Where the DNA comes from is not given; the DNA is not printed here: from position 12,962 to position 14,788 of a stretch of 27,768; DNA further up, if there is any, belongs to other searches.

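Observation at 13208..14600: CWB2-like cell-wall-binding repeats split by a ~240-aa insertion in an archaeal-type peptidase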

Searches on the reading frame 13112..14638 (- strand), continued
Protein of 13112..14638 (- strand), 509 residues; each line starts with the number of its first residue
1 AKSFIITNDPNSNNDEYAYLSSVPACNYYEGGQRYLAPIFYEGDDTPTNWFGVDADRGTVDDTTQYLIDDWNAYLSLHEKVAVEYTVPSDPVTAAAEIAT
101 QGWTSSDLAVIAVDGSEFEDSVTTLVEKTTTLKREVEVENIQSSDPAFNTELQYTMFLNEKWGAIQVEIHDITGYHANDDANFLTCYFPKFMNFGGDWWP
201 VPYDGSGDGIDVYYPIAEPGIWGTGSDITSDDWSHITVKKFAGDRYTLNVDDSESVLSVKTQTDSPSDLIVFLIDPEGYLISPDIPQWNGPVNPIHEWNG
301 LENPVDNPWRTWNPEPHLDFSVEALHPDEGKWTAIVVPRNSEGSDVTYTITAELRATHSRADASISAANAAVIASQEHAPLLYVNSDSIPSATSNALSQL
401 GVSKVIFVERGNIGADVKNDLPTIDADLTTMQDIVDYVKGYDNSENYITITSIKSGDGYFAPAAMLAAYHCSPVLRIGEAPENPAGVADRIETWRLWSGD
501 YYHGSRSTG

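Call 45: search_protein_families(library=pfam, proteins=[P0129, P0135, P0137, P0143, P0145, P0170, P0179, P0180, P0187], max_evalue=0.001)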
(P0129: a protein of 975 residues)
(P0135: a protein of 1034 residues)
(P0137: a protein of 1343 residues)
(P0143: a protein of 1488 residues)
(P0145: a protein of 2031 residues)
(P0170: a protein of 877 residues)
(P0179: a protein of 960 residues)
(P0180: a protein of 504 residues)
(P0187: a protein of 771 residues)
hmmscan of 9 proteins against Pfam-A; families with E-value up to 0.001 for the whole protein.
P0129 (975 aa): 0 families

P0135 (1034 aa): 0 families

P0137 (1343 aa): 3 families
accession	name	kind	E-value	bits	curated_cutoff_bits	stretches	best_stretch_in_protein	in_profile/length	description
PF17957.7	Big_7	-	1.7e-08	35.4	24.1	1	1214-1277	1-69/70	Bacterial Ig domain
PF19077.6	Big_13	-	6.5e-05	23.8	27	0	1252-1295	51-99/102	Bacterial Ig-like domain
PF13750.12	Big_3_3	-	0.00031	20.9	27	0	1172-1233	2-62/157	Bacterial Ig-like domain (group 3)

P0143 (1488 aa): 2 families
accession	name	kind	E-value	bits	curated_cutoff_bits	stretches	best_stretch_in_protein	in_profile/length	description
PF00404.24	Dockerin_1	-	0.00027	21.5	22.9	1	177-224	3-55/57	Dockerin type I domain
PF00431.26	CUB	-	0.00071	20.3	21.4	0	434-518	17-107/110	CUB domain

P0145 (2031 aa): 1 family
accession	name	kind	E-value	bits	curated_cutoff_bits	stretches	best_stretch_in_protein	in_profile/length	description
PF13181.12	TPR_8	-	0.00043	20.7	25.7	0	1993-2023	1-31/34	Tetratricopeptide repeat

P0170 (877 aa): 0 families

P0179 (960 aa): 0 families

P0180 (504 aa): 0 families

P0187 (771 aa): 1 family
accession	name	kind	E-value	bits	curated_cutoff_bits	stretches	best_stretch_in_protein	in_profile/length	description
PF04151.21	PPC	-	0.00079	20.7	25.9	0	211-276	3-51/70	Bacterial pre-peptidase C-terminal domain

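Call 51: list_cluster_members(proteins=[P0129, P0135, P0137, P0139, P0143, P0145, P0153, P0170, P0179, P0191])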
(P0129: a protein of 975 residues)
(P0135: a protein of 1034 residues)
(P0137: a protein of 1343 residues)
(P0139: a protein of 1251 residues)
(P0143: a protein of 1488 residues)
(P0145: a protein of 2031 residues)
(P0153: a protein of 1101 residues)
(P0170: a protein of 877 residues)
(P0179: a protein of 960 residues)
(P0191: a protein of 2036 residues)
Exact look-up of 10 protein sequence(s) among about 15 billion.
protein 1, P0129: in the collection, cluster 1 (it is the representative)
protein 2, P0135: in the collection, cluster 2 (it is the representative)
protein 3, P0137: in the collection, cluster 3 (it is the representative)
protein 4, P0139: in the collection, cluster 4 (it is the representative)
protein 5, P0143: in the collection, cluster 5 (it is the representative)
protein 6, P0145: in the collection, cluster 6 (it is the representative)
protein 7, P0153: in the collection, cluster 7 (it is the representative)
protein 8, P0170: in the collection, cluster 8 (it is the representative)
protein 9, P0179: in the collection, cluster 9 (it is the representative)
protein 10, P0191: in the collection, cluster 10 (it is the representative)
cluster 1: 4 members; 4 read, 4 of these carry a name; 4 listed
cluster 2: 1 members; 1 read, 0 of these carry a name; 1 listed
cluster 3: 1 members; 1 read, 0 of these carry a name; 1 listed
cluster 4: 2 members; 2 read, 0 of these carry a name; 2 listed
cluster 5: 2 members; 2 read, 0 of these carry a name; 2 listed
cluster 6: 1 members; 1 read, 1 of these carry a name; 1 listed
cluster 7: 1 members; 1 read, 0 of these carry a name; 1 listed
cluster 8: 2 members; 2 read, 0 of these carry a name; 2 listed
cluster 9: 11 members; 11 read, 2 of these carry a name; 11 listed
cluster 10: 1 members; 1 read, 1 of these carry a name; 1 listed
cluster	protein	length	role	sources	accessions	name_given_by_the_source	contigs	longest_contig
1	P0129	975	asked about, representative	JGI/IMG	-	hypothetical protein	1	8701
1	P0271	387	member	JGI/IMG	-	hypothetical protein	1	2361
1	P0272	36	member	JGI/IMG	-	hypothetical protein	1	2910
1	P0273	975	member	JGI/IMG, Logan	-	hypothetical protein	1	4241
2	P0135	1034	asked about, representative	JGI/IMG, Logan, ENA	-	-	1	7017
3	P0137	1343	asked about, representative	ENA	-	-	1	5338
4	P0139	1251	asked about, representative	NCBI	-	-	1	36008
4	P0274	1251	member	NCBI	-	-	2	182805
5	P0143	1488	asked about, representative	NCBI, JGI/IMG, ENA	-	-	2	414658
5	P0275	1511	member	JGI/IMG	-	-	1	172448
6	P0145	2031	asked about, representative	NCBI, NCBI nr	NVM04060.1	MAG: hypothetical protein HWN67_17145 [Candidatus Helarchaeota archaeon] | hypothetical protein [Candidatus Helarchaeota archaeon]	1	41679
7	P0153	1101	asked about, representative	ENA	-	-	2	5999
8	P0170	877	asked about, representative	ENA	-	-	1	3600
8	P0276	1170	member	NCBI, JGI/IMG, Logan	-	-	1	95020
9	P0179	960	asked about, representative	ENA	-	-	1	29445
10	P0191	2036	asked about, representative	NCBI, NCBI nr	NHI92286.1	MAG: hypothetical protein EAX96_07260 [Candidatus Lokiarchaeota archaeon] | hypothetical protein [Candidatus Lokiarchaeota archaeon]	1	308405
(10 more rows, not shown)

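Call 53: search_protein_families(library=pfam, proteins=[P0177, P0194, P0227, P0250, P0263, P0214, P0246, P0267, P0199], max_evalue=0.01)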
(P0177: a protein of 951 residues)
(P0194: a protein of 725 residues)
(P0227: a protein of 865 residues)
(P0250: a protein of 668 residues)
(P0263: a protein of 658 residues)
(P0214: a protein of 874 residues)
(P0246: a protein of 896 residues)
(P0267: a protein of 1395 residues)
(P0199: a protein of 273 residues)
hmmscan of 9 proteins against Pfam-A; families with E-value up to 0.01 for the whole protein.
P0177 (951 aa): 1 family
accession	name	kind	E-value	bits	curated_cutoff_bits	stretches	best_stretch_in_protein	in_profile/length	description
PF04122.17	CW_binding_2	-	0.0021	19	24.9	1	130-224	2-73/73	Cell wall binding domain 2 (CWB2)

P0194 (725 aa): 0 families

P0227 (865 aa): 5 families
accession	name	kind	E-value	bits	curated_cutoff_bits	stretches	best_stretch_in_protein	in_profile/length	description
PF13860.13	FlgD_ig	-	1.4e-11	44.6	27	1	790-854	12-77/79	FlgD Ig-like domain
PF01364.23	Peptidase_C25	-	1.6e-09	38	23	1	329-648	83-373/374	Peptidase family C25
PF18962.6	Por_Secre_tail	-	8.7e-08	32.8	27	1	783-863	3-75/75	Secretion system C-terminal sorting domain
PF13585.12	CHU_C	-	0.0014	19.2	27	1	797-857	24-78/86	CHU_C Type IX secretion signal domain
PF04122.17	CW_binding_2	-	0.0091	17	24.9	0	160-213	25-72/73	Cell wall binding domain 2 (CWB2)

P0250 (668 aa): 0 families

P0263 (658 aa): 0 families

P0214 (874 aa): 3 families
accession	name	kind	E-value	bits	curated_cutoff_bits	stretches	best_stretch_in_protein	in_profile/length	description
PF18962.6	Por_Secre_tail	-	3.3e-09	37.4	27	1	798-872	3-75/75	Secretion system C-terminal sorting domain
PF13860.13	FlgD_ig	-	0.0014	19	27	0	802-847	7-55/79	FlgD Ig-like domain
PF01364.23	Peptidase_C25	-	0.0053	16.5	23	1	489-656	220-373/374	Peptidase family C25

P0246 (896 aa): 1 family
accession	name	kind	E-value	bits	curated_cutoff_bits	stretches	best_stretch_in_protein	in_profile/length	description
PF20545.3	DUF6759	-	0.0013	19.2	27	0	758-802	24-68/94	Domain of unknown function (DUF6759)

P0267 (1395 aa): 2 families
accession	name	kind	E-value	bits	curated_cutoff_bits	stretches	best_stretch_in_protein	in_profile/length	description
PF13620.12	CarboxypepD_reg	-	4.6e-10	40.1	32.3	1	955-1021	9-76/82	Carboxypeptidase regulatory-like domain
PF04151.21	PPC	-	0.00015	23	25.9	1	1078-1142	4-70/70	Bacterial pre-peptidase C-terminal domain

P0199 (273 aa): 0 families

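Call 54: list_cluster_members(proteins=[P0177, P0194, P0227, P0250, P0263, P0214, P0246, P0267, P0185, P0203])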
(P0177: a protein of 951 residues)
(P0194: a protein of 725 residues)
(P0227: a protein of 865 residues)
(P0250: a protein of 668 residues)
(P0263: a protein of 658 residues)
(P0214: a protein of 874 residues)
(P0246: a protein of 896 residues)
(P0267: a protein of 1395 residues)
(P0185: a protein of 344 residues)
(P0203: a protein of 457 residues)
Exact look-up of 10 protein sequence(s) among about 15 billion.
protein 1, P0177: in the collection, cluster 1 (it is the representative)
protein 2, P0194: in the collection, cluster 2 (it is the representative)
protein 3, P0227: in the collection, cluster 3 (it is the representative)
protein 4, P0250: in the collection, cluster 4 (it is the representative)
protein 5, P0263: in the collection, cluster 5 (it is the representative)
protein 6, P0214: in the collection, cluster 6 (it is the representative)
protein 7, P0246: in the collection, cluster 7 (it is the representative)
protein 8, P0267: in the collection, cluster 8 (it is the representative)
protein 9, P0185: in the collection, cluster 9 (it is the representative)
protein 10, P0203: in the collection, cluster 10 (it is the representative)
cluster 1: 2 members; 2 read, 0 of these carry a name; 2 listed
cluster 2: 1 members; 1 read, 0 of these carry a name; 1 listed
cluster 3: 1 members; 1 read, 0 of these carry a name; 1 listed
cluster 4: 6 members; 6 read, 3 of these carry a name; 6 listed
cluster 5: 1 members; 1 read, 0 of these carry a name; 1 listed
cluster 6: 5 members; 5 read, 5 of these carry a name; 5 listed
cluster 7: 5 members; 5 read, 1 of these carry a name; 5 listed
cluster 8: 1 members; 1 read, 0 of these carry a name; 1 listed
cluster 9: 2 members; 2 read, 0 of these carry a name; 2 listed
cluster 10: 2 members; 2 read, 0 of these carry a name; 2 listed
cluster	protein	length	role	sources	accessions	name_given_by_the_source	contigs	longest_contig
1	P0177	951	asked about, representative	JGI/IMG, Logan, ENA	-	-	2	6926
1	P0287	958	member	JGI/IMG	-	-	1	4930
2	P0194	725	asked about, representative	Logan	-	-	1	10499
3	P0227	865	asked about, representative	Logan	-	-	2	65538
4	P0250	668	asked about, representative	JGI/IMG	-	hypothetical protein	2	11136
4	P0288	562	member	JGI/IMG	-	hypothetical protein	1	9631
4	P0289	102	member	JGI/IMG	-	hypothetical protein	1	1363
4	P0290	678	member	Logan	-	-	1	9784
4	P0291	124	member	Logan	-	-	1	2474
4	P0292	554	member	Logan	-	-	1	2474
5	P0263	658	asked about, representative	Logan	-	-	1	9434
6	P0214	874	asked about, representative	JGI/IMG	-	hypothetical protein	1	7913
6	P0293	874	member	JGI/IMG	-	hypothetical protein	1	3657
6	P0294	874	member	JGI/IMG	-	hypothetical protein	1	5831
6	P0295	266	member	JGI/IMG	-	hypothetical protein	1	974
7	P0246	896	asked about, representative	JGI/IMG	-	-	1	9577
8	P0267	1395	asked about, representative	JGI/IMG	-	-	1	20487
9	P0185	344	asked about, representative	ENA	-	-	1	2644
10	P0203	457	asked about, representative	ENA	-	-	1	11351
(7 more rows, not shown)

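Call 56: find_related_loci(query=A3, collection=genome_contigs, flank=6000)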
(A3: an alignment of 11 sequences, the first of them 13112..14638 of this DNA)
Query A3 (509 aa) in genome_contigs; peptide patterns used: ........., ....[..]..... (x = any residue, [..] = any of these).
427 stretches matched a pattern; 94 encode a relative of the query (tblastn E <= 1e-3); the best 80 are kept; 80 distinct loci.
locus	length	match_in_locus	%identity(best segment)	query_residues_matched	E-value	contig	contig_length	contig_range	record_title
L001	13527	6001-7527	62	1-509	0e+0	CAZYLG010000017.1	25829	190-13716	MAG TPA_asm: uncultured Thermoplasmatales archaeon isolate SRP332253_co1_132 genome assembly, contig: NODE_2860_length_2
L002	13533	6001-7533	63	1-509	0e+0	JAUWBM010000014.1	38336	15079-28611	MAG: Thermoplasmatota archaeon isolate CSMAG_1320 CSMAG_1320_k141_350866_length_38336_cov_14.9839, whole genome shotgun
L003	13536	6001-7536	63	1-509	0e+0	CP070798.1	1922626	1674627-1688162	MAG: Thermoplasmatales archaeon isolate bin14 chromosome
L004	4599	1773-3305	61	1-509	0e+0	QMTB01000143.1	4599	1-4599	MAG: Thermoplasmata archaeon isolate B44_G15 B44_Guay15_scaffold_09128, whole genome shotgun sequence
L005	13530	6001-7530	63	2-509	0e+0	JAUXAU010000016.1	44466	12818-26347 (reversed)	MAG: Thermoplasmatota archaeon isolate CSMAG_2770 CSMAG_2770_k141_493602_length_44466_cov_21.9858, whole genome shotgun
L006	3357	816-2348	59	1-509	0e+0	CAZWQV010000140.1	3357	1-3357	MAG TPA_asm: uncultured Thermoplasmatales archaeon isolate binchicken_co129_722 genome assembly, contig: NODE_112010_len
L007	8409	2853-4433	59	1-508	0e+0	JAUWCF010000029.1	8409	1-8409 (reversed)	MAG: Thermoplasmatota archaeon isolate CSMAG_2131 CSMAG_2131_k141_102292_length_8409_cov_51.8679, whole genome shotgun s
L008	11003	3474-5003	57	1-507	0e+0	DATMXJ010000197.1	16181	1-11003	MAG TPA_asm: Thermoplasmatota archaeon isolate SMAG_U13117 k141_71352, whole genome shotgun sequence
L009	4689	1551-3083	55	1-509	0e+0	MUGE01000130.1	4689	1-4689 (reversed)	MAG: Thermoplasmata archaeon M11B2D M11B2D_scaffold_687, whole genome shotgun sequence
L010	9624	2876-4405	57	2-509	0e+0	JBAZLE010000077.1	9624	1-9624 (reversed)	MAG: Thermoplasmatota archaeon isolate SO_2017_LW4_160 scaffold_4840_c2_LW137-91_2017, whole genome shotgun sequence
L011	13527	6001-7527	57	1-507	0e+0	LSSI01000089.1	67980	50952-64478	MAG: Thermoplasmatales archaeon SM1-50 WOR1_30_36_84, whole genome shotgun sequence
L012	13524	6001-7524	56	1-509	0e+0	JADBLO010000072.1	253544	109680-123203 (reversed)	MAG: Thermoplasmata archaeon isolate Bin3_14.8m NODE_1_length_253544_cov_17.671706, whole genome shotgun sequence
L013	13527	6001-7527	55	2-509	0e+0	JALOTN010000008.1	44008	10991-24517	MAG: Thermoplasmatota archaeon isolate Prado234 scaffold_710, whole genome shotgun sequence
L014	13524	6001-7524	56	1-509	0e+0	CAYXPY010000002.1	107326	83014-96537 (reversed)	MAG TPA_asm: uncultured Thermoplasmatales archaeon isolate binchicken_co190_433 genome assembly, contig: NODE_403_length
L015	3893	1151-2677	59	1-509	0e+0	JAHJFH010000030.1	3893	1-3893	MAG: Thermoplasmatota archaeon isolate Modern_marine_glass_biofilm.mb.18 Modern_marine_glas.mb.18_k141_61250, whole geno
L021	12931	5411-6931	55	1-509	0e+0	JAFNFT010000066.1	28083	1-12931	MAG: Methanobacteriota archaeon isolate bin_19 PROKKA_contig000066, whole genome shotgun sequence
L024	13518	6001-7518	55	1-509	0e+0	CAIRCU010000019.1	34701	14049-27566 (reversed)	MAG: Euryarchaeota archaeon isolate AlinenSediments_bin-5223 genome assembly, contig: bin-5223:19/57, whole genome shotg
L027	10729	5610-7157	55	1-509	0e+0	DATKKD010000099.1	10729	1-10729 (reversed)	MAG TPA_asm: Thermoplasmatota archaeon isolate SMAG_U14648 k141_415266, whole genome shotgun sequence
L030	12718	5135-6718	56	1-509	4e-180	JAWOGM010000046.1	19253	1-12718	MAG: Thermoplasmatota archaeon isolate BLK6-3.bin.281 k191_2629545, whole genome shotgun sequence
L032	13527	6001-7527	54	1-509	6e-180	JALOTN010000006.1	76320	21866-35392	MAG: Thermoplasmatota archaeon isolate Prado234 scaffold_611, whole genome shotgun sequence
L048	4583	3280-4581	55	1-433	2e-163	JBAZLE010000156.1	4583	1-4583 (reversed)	MAG: Thermoplasmatota archaeon isolate SO_2017_LW4_160 scaffold_37525_c1_LW137-91_2017, whole genome shotgun sequence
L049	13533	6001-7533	57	1-509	0e+0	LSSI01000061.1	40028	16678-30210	MAG: Thermoplasmatales archaeon SM1-50 WOR1_30_36_405, whole genome shotgun sequence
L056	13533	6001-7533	54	1-509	3e-168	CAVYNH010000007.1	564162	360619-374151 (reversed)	MAG: Euryarchaeota archaeon isolate MFD04408.bin.1.91 genome assembly, contig: contig_80799, whole genome shotgun sequen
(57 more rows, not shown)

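Call 68: list_cluster_members(proteins=[P0209, P0212, P0220, P0241, P0245, P0249, P0264, P0224, P0181, P0213])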
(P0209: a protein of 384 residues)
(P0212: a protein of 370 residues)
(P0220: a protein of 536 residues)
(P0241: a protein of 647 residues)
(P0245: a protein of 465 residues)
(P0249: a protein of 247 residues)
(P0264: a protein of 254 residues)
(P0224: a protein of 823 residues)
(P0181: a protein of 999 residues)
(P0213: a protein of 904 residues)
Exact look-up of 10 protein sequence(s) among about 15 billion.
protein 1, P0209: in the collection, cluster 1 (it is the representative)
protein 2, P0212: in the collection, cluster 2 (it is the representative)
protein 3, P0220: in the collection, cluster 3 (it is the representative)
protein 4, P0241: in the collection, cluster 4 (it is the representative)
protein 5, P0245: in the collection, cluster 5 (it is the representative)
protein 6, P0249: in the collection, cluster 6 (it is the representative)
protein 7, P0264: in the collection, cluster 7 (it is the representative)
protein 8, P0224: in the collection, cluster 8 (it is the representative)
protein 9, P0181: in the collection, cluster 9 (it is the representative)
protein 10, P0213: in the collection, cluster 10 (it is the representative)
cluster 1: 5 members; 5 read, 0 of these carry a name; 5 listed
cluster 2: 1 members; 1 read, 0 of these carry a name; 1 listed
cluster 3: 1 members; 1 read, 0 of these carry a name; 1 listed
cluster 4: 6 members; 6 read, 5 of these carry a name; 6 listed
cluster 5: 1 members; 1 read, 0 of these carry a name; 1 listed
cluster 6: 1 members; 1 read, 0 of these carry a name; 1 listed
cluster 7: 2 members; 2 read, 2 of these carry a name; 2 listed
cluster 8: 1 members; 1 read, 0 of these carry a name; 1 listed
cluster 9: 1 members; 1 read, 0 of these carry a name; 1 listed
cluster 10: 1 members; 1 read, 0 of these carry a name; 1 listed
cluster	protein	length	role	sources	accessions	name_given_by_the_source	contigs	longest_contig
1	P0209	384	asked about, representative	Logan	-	-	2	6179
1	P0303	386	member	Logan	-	-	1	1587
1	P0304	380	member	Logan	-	-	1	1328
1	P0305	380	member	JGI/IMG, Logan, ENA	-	-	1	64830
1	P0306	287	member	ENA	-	-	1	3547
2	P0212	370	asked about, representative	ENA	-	-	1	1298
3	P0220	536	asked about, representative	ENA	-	-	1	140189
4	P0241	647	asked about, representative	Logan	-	-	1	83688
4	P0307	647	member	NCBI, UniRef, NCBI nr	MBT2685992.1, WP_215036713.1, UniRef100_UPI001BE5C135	cell wall-binding repeat-containing protein [Bacillus sp. ISL-37] | cell wall-binding repeat-containing protein n=1 Tax=Bacillus sp. ISL-37 TaxID=2819123 ...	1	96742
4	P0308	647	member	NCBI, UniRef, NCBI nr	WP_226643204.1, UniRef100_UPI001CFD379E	cell wall-binding repeat-containing protein [Mesobacillus subterraneus] | cell wall-binding repeat-containing protein n=1 Tax=Mesobacillus subterraneus ...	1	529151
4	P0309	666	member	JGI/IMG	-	putative cell wall-binding protein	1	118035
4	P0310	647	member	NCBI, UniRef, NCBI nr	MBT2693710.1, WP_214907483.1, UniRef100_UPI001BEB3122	cell wall-binding repeat-containing protein [Bacillus sp. ISL-55] | cell wall-binding repeat-containing protein n=1 Tax=Bacillus sp. ISL-55 TaxID=2819134 ...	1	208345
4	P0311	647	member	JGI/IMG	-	putative cell wall-binding protein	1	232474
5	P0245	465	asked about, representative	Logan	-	-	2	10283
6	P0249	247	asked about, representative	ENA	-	-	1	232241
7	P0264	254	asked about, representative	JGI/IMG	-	putative cell wall-binding protein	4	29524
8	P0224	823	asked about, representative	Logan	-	-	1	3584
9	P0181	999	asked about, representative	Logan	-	-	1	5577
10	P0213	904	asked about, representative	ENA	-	-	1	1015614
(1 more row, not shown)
